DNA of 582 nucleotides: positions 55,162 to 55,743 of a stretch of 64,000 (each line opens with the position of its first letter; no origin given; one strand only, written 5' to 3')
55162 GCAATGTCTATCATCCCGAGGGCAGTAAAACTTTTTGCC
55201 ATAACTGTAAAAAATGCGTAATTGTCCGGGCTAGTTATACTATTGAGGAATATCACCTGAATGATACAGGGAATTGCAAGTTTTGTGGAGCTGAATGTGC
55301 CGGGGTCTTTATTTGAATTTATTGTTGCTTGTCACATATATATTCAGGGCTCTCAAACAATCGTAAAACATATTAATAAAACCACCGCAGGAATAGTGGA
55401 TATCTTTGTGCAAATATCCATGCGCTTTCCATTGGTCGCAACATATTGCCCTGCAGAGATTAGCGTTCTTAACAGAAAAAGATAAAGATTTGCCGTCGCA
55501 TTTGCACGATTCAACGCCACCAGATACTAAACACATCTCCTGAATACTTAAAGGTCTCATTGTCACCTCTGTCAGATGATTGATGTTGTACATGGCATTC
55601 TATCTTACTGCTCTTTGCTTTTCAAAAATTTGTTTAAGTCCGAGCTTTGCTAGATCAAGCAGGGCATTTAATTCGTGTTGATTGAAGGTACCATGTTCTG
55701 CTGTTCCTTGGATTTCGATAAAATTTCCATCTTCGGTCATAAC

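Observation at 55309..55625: Cys-rich 83-aa peptide with a textbook double-glycine leader and its own promoter, overlapping the 3' end of the AmmeMemoRadiSam radical SAM gene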

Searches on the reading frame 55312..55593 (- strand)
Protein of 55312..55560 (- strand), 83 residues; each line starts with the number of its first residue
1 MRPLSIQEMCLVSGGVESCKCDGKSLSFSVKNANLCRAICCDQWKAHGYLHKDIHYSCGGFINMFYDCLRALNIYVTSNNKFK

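Call 4: search_protein_families(library=pfam, proteins=[window:55312-55560:-], max_evalue=1)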
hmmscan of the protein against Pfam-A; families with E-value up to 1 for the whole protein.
seq(83 aa): 0 families

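Call 5: search_protein_families(library=ncbifam, proteins=[window:55312-55560:-, window:55312-55593:-], max_evalue=10)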
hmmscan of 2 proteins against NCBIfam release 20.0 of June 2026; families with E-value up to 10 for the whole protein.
seq(83 aa): 0 families

seq(94 aa): 0 families

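Call 6: find_homologous_proteins(query=window:55312-55560:-, max_evalue=10)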
Query seq(83 aa): no candidate shares three 5-residue words with the query. No homologue found.

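Call 9: find_encoding_contigs(protein=P0002, flank=6000, max_places=6)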
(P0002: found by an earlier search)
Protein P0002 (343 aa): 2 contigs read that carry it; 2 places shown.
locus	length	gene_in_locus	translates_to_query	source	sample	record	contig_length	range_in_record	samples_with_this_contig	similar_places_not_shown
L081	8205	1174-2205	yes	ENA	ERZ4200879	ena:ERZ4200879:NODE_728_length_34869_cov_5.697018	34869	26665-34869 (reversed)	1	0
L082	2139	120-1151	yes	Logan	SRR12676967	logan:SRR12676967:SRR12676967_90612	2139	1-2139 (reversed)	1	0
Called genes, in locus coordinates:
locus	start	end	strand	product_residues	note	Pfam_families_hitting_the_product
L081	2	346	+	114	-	?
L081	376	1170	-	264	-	PF01875:Memo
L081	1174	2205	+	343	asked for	PF13353:Fer4_12 (weak), PF04055:Radical_SAM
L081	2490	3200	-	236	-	PF01138:RNase_PH, PF03725:RNase_PH_C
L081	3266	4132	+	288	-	PF03755:YicC-like_N, PF08340:YicC-like_C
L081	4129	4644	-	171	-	PF01812:5-FTHF_cyc-lig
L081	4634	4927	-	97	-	PF05164:ZapA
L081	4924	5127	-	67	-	-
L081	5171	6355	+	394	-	PF05195:AMP_N, PF00557:Peptidase_M24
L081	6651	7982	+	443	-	-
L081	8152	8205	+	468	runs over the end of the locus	-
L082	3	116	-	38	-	?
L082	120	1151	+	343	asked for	PF13353:Fer4_12 (weak), PF04055:Radical_SAM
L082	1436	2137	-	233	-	?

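Call 10: find_encoding_contigs(protein=P0001, flank=6000, max_places=6)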
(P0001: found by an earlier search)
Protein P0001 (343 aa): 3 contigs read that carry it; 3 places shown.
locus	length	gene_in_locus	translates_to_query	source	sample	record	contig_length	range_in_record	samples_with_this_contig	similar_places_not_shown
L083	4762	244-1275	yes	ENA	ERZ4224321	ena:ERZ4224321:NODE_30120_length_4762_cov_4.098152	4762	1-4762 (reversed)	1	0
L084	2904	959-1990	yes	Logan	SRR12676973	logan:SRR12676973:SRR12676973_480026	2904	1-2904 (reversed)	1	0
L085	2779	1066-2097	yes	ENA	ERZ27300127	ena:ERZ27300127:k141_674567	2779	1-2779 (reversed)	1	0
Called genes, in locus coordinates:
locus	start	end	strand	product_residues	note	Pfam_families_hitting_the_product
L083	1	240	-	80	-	?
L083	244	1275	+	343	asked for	PF13353:Fer4_12 (weak), PF04055:Radical_SAM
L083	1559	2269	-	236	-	PF01138:RNase_PH, PF03725:RNase_PH_C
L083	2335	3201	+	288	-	PF03755:YicC-like_N, PF08340:YicC-like_C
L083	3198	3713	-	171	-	PF01812:5-FTHF_cyc-lig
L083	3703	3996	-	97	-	PF05164:ZapA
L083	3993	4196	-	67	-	-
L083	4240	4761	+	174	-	?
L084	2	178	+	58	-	?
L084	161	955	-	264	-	PF01875:Memo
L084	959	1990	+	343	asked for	PF13353:Fer4_12 (weak), PF04055:Radical_SAM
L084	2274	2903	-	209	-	?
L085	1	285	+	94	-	?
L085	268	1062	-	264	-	PF01875:Memo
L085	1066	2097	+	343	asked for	PF13353:Fer4_12 (weak), PF04055:Radical_SAM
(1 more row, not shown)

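Call 14: find_homologous_proteins(query=P0003, max_evalue=1e-40)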
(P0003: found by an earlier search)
Query P0003 (236 aa): 8000 proteins with E <= 1e-40 among 8000 candidates; the best 120 are listed.
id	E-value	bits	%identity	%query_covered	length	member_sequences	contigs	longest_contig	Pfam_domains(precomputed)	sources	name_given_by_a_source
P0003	1.8e-150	517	100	100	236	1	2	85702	PF03725.21,PF01138.28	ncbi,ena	ncbi:MAG: ribonuclease PH [bacterium]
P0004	5.3e-139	479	91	99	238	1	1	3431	PF03725.21,PF01138.28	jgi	jgi:ribonuclease PH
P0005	5.3e-139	479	90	99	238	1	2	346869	PF03725.21,PF01138.28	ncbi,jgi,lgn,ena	-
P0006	7.0e-138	475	91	99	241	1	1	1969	PF03725.21,PF01138.28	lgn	-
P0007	5.9e-137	472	90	99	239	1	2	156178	PF03725.21,PF01138.28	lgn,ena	-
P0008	1.5e-136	471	90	99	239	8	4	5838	PF03725.21,PF01138.28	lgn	-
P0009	1.3e-134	465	89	100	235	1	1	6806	PF03725.21,PF01138.28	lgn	-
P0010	1.1e-133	462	88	99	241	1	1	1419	PF03725.21,PF01138.28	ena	-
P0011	2.0e-133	461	88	99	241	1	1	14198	PF03725.21,PF01138.28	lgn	-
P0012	4.6e-133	460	88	100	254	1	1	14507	PF03725.21,PF01138.28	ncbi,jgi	jgi:ribonuclease PH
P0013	2.5e-131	454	88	99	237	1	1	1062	PF03725.21,PF01138.28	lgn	-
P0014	6.3e-130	449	86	99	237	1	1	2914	PF03725.21,PF01138.28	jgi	jgi:ribonuclease PH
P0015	3.0e-129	447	85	99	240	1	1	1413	PF03725.21,PF01138.28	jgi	jgi:ribonuclease PH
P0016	1.1e-126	439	84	100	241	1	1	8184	PF03725.21,PF01138.28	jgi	jgi:ribonuclease PH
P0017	3.3e-125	434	85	99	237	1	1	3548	PF03725.21,PF01138.28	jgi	jgi:ribonuclease PH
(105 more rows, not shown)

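Call 16: find_encoding_contigs(protein=P0005, flank=4000, max_places=2)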
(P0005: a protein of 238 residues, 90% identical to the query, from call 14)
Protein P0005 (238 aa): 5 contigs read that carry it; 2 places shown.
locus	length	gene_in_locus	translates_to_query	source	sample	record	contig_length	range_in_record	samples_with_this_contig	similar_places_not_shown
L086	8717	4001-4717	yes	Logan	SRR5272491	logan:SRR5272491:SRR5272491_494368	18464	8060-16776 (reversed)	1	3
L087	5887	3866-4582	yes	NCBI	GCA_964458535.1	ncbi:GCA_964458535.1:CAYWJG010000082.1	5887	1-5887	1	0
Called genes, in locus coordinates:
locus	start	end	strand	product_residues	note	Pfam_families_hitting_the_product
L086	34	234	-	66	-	-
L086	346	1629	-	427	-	PF05195:AMP_N, PF00557:Peptidase_M24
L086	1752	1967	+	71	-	-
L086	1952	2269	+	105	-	PF05164:ZapA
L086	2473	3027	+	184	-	PF01812:5-FTHF_cyc-lig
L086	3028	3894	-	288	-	PF03755:YicC-like_N, PF08340:YicC-like_C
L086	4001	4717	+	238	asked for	PF01138:RNase_PH, PF03725:RNase_PH_C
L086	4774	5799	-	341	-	PF13353:Fer4_12 (weak), PF04055:Radical_SAM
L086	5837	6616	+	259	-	PF01875:Memo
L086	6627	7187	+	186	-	PF01871:AMMECR1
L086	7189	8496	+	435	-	PF00005:ABC_tran (faint), PF00350:Dynamin_N (faint), PF01926:MMR_HSR1, PF02421:FeoB_N, PF01926:MMR_HSR1, PF02421:FeoB_N, PF00009:GTP_EFTU, PF14714:KH_dom-like, +6 more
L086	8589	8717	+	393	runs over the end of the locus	PF17785:PUA_3, PF02005:TRM (weak), PF10672:Methyltrans_SAM, PF02475:TRM5-TYW2_MTfase, PF03602:Cons_hypoth95, PF05175:MTS, PF09445:Methyltransf_15, PF13847:Methyltransf_31, +1 more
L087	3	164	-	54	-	?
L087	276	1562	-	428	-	PF05195:AMP_N, PF00557:Peptidase_M24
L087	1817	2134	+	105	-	PF05164:ZapA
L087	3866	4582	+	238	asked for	PF01138:RNase_PH, PF03725:RNase_PH_C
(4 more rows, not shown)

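Call 17: find_encoding_contigs(protein=P0007, flank=4000, max_places=2)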
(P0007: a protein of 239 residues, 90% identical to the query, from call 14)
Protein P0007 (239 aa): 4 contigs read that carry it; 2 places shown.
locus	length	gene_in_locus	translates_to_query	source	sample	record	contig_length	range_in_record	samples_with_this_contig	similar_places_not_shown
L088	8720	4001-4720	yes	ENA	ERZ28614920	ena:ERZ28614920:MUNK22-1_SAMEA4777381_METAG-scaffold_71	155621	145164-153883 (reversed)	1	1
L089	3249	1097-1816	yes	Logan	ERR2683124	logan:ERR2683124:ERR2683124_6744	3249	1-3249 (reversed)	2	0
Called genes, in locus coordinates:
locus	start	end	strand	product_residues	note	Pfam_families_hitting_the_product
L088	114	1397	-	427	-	PF05195:AMP_N, PF00557:Peptidase_M24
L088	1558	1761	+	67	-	-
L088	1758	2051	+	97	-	PF05164:ZapA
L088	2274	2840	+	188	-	PF01812:5-FTHF_cyc-lig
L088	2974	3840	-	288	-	PF03755:YicC-like_N, PF08340:YicC-like_C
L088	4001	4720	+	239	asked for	PF01138:RNase_PH, PF03725:RNase_PH_C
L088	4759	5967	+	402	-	PF12796:Ank_2, PF13857:Ank_5 (weak), PF13637:Ank_4, PF00023:Ank, PF13606:Ank_3 (weak), PF13637:Ank_4, PF13857:Ank_5, PF12796:Ank_2, +2 more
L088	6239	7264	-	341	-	PF13353:Fer4_12 (weak), PF04055:Radical_SAM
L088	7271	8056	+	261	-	PF01875:Memo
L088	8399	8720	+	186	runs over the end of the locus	PF01871:AMMECR1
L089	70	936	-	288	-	PF03755:YicC-like_N, PF08340:YicC-like_C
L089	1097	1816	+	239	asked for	PF01138:RNase_PH, PF03725:RNase_PH_C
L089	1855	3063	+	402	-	PF12796:Ank_2, PF13857:Ank_5 (weak), PF13637:Ank_4, PF00023:Ank, PF13606:Ank_3 (weak), PF13637:Ank_4, PF13857:Ank_5, PF12796:Ank_2, +2 more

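Call 18: find_encoding_contigs(protein=P0012, flank=4000, max_places=2)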
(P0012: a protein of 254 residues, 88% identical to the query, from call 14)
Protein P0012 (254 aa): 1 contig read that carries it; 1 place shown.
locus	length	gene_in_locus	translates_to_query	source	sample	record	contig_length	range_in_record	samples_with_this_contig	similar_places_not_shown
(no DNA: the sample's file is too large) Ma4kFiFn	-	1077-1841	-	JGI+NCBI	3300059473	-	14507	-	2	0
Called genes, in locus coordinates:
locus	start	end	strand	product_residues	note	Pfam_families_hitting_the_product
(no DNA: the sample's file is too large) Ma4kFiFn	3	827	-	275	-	?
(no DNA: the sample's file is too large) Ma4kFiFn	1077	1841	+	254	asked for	PF01138:RNase_PH, PF03725:RNase_PH_C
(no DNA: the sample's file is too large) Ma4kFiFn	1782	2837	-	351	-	PF04055:Radical_SAM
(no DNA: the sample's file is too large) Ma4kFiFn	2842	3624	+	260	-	PF01875:Memo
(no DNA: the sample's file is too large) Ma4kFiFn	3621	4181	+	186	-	PF01871:AMMECR1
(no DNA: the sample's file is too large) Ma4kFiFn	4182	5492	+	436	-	PF00025:Arf (faint), PF01926:MMR_HSR1, PF02421:FeoB_N, PF00009:GTP_EFTU, PF01926:MMR_HSR1, PF02421:FeoB_N, PF04548:AIG1 (weak), PF14714:KH_dom-like, +7 more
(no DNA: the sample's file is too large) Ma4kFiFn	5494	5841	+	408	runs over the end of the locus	PF07690:MFS_1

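Call 19: find_encoding_contigs(protein=P0011, flank=4000, max_places=2)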
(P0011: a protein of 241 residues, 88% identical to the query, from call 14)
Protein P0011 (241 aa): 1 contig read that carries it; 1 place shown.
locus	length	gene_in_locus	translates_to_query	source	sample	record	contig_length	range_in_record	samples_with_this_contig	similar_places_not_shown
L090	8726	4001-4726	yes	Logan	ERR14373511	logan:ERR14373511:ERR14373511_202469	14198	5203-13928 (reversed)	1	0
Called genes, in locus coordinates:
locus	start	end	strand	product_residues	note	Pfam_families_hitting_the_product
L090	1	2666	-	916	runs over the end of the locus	PF12796:Ank_2 (faint), PF13606:Ank_3 (faint), PF02562:PhoH (faint), PF13245:AAA_19 (faint), PF01443:Viral_helicase1 (faint), PF00580:UvrD-helicase (weak), PF13857:Ank_5 (faint), PF00023:Ank (weak)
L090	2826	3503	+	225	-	PF13645:YkuD_2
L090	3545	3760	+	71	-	PF25014:NET2A (weak)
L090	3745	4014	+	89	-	PF05164:ZapA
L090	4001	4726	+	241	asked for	PF01138:RNase_PH, PF03725:RNase_PH_C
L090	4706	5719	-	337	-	PF06144:DNA_pol3_delta, PF21694:DNA_pol3_delta_C, PF14840:DNA_pol3_delt_C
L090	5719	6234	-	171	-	-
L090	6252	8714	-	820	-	PF00133:tRNA-synt_1, PF01406:tRNA-synt_1e (faint), PF01921:tRNA-synt_1f (faint), PF09334:tRNA-synt_1g, PF13603:tRNA-synt_1_2, PF00133:tRNA-synt_1, PF09334:tRNA-synt_1g (weak), PF08264:Anticodon_1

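Call 29: search_protein_representatives(protein=window:55312-55560:-)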
Query: 83 residues. Proteins with E-value up to 0.001 (for the whole library): 4; up to 1e-10: 2; up to 1e-30: 0. The best 4 are listed.
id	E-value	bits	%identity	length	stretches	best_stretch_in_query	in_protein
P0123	4.1e-23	97.3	29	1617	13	32-71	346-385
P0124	3.6e-15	71.9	27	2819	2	21-64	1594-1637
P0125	2.2e-05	40.7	31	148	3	24-74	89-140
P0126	4.3e-05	39.8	39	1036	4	3-38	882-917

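Call 31: find_related_loci(query=window:55312-55560:-, collection=metagenome_contigs, flank=5000)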
Query seq(83 aa) (83 aa) in metagenome_contigs; peptide patterns used: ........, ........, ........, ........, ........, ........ (x = any residue, [..] = any of these).
186 stretches matched a pattern; 1 encode a relative of the query (tblastn E <= 1e-3); 1 distinct loci.
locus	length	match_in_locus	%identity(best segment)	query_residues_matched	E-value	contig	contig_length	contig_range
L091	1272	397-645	100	1-83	4e-59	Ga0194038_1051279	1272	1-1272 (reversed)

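Call 32: find_encoding_contigs(protein=P0125, flank=3000, max_places=3)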
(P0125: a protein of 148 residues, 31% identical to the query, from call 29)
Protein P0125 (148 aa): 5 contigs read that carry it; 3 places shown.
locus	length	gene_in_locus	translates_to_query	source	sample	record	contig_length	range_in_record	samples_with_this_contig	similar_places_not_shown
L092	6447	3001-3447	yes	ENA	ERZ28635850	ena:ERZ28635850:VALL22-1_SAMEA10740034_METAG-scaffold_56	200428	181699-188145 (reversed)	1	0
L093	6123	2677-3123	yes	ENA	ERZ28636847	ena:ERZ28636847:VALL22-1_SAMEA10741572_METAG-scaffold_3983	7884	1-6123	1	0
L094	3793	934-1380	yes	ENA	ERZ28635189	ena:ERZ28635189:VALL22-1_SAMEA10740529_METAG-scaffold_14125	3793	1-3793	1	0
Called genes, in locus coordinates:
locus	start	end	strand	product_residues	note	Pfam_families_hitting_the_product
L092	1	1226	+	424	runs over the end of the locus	PF13187:Fer4_9 (faint), PF00037:Fer4 (faint), PF13183:Fer4_8, PF13237:Fer4_10 (faint), PF12837:Fer4_6 (faint), PF12838:Fer4_7, PF13534:Fer4_17 (weak), PF02754:CCG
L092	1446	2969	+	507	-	PF03606:DcuC, PF06808:DctM (faint)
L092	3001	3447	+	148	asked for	PF12834:Phage_int_SAM_2 (faint)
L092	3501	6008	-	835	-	PF08364:IF2_assoc, PF04760:IF2_N, PF00009:GTP_EFTU, PF01926:MMR_HSR1, PF02421:FeoB_N, PF22042:EF-G_D2, PF11987:IF-2, PF03144:GTP_EFTU_D2, +1 more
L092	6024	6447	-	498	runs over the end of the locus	PF08529:NusA_N, PF13184:KH_NusA_1st, PF26594:KH_NusA_2nd, PF14520:HHH_5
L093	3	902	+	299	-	?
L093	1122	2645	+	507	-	PF03606:DcuC, PF06808:DctM (faint)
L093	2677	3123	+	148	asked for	PF12834:Phage_int_SAM_2 (faint)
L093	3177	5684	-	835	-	PF08364:IF2_assoc, PF04760:IF2_N, PF00009:GTP_EFTU, PF01926:MMR_HSR1, PF02421:FeoB_N, PF22042:EF-G_D2, PF11987:IF-2, PF03144:GTP_EFTU_D2, +1 more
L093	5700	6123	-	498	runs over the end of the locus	PF08529:NusA_N, PF13184:KH_NusA_1st, PF26594:KH_NusA_2nd, PF14520:HHH_5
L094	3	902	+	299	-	?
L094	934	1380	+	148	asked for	PF12834:Phage_int_SAM_2 (faint)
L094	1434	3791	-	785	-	?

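Call 36: search_dna_similar(query=window:55312-55560:-, collection=plasmids, mode=protein, max_evalue=10, max_rows=15)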
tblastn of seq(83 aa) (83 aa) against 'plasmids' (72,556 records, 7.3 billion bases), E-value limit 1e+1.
Records with a match: 1; places in all: 1; records where one place covers at least 80% of the query: 1.
Best place of each record, by identity: <60% 1.
By first word of the organism name: Rickettsia 1.
By predicted mobility (MOB-suite, as given by PLSDB): conjugative 1.
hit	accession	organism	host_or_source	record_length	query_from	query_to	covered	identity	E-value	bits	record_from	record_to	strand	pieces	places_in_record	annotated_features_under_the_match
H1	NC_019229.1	Rickettsia felis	Liposcelis bostrychophila (booklouse)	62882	1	72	87%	28.8%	3e+0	33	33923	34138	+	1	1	3'-5' exonuclease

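Call 46: find_encoding_contigs(protein=P0004, flank=3000, max_places=2)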
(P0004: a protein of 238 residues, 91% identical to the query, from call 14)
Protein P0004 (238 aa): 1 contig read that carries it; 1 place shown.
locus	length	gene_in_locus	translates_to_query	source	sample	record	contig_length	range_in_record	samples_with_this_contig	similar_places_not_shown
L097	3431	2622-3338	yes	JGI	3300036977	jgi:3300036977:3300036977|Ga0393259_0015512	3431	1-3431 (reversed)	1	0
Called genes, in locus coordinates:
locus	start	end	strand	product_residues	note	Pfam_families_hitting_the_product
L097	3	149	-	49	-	?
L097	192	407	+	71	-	-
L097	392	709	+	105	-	PF05164:ZapA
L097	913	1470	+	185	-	PF01812:5-FTHF_cyc-lig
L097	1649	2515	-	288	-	PF03755:YicC-like_N, PF08340:YicC-like_C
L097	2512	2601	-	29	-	-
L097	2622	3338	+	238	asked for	PF01138:RNase_PH, PF03725:RNase_PH_C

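Call 47: find_encoding_contigs(protein=P0009, flank=3000, max_places=2)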
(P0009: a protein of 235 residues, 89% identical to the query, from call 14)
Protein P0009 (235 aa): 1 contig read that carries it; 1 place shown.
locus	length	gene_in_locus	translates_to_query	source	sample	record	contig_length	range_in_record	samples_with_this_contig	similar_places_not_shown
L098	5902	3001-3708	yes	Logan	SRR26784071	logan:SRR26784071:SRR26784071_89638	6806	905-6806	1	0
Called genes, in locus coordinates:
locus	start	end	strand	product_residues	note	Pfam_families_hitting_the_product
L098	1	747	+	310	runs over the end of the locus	-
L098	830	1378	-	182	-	PF01812:5-FTHF_cyc-lig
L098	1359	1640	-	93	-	PF05164:ZapA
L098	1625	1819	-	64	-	-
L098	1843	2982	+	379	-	PF05195:AMP_N, PF00557:Peptidase_M24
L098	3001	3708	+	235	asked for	PF01138:RNase_PH, PF03725:RNase_PH_C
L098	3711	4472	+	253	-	PF06750:A24_N_bact, PF01478:Peptidase_A24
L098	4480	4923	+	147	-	PF07963:N_methyl (weak)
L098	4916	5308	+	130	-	-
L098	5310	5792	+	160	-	PF07963:N_methyl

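Call 56: predict_structure(protein=window:55312-55560:-)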
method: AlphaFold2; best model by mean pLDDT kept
length: 83 residues; sequences in the alignment: 1
mean_pLDDT: 51.1   pTM: 0.35
mean pLDDT of the five models: 51.1, 49.6, 46.7, 45.0, 42.7
residues with pLDDT >= 90: 0; 70-90: 0; 50-70: 41; < 50: 42
segments of 3 or more residues with pLDDT < 50: 1-19, 27-32, 50-57, 78-83
pLDDT, mean of each block of 10 residues (from residue 1): 44 48 49 56 57 48 59 51 40
secondary structure, 60 per line:
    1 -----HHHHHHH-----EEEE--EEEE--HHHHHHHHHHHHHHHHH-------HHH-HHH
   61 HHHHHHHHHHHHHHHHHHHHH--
elements in order: H6-12 E18-21 E24-27 H30-46 H58-81
